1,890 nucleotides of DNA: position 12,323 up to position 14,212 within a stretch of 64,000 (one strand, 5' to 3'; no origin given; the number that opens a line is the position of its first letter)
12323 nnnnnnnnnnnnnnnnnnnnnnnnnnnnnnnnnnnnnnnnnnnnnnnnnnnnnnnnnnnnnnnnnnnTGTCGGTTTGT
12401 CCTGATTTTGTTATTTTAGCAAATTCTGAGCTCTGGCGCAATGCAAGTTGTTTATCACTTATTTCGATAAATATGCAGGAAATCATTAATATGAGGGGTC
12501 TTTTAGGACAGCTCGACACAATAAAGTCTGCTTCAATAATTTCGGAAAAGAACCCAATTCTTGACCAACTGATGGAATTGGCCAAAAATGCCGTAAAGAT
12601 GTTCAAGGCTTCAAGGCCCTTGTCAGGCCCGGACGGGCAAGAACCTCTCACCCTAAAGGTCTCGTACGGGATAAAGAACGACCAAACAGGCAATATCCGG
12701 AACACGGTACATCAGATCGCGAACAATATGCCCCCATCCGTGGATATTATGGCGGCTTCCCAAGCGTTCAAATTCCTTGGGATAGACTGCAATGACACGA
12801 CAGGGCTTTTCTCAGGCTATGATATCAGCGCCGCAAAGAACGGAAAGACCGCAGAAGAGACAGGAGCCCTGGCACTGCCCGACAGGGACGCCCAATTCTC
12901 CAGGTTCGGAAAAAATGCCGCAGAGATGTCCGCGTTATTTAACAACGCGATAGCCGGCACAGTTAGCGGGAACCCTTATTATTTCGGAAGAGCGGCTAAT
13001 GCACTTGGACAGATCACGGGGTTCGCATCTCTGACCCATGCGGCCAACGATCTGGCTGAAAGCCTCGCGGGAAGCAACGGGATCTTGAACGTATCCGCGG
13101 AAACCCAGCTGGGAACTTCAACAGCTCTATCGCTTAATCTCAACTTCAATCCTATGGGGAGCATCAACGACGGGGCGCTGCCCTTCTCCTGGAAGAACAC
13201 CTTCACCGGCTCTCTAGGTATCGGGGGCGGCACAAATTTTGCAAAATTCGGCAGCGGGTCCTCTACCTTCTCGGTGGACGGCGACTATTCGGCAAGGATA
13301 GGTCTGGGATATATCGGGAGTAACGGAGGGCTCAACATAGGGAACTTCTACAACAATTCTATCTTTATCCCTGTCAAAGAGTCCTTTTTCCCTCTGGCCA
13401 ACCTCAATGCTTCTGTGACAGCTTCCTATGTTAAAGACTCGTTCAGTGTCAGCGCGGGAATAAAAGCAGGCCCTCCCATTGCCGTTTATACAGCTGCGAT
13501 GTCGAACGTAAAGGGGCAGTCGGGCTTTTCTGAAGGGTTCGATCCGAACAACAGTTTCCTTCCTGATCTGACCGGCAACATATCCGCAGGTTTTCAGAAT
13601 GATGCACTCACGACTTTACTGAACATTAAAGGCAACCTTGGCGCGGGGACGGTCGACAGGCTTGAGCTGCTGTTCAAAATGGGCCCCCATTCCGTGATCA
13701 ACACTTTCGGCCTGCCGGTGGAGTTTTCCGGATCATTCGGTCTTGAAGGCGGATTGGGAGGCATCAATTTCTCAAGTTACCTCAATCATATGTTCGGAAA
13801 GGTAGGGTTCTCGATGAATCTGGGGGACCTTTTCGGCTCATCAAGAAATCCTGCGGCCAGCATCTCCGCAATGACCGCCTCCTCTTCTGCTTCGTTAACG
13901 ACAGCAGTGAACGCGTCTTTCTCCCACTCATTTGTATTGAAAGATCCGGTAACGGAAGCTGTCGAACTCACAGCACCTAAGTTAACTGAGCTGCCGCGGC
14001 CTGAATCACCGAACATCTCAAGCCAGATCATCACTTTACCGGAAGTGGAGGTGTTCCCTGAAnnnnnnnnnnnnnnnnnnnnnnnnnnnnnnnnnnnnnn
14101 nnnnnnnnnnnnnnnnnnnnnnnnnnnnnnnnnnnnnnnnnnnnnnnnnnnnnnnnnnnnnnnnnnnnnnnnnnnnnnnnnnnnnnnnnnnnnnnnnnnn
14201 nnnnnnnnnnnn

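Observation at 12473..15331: Large LysM + L,D-transpeptidase-like protein with Gly/Ser/Asn-rich extension, followed by a small LysM protein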

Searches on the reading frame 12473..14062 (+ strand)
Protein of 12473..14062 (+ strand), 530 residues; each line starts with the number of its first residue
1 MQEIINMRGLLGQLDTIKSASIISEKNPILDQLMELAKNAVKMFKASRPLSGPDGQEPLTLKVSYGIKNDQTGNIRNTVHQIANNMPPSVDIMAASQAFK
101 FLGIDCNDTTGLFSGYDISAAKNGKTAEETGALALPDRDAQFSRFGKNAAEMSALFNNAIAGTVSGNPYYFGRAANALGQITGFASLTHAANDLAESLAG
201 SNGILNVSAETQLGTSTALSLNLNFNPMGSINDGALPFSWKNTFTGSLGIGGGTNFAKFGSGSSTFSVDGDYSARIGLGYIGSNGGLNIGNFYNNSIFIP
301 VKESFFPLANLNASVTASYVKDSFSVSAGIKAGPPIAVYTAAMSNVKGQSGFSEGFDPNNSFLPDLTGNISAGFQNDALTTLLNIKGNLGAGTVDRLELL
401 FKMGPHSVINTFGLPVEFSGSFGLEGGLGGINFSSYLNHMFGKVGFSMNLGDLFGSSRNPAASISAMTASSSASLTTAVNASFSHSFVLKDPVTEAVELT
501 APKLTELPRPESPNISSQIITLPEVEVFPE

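Call 19: search_protein_representatives(protein=window:12473-14032:+)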
Query: 520 residues. Proteins with E-value up to 0.001 (for the whole library): 1; up to 1e-10: 1; up to 1e-30: 1. The best 1 are listed.
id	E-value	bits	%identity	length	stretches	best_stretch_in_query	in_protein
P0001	0.0e+00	1120.3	100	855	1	1-520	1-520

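Call 76: search_solved_structures(query=window:12473-14062:+, max_evalue=10)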
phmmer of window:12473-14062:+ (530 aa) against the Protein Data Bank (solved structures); distinct sequences matched with E-value up to 10: 1.
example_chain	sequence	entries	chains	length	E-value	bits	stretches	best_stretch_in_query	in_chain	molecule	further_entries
2woo_A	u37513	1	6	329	0.84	11.9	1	410-500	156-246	ATPASE GET3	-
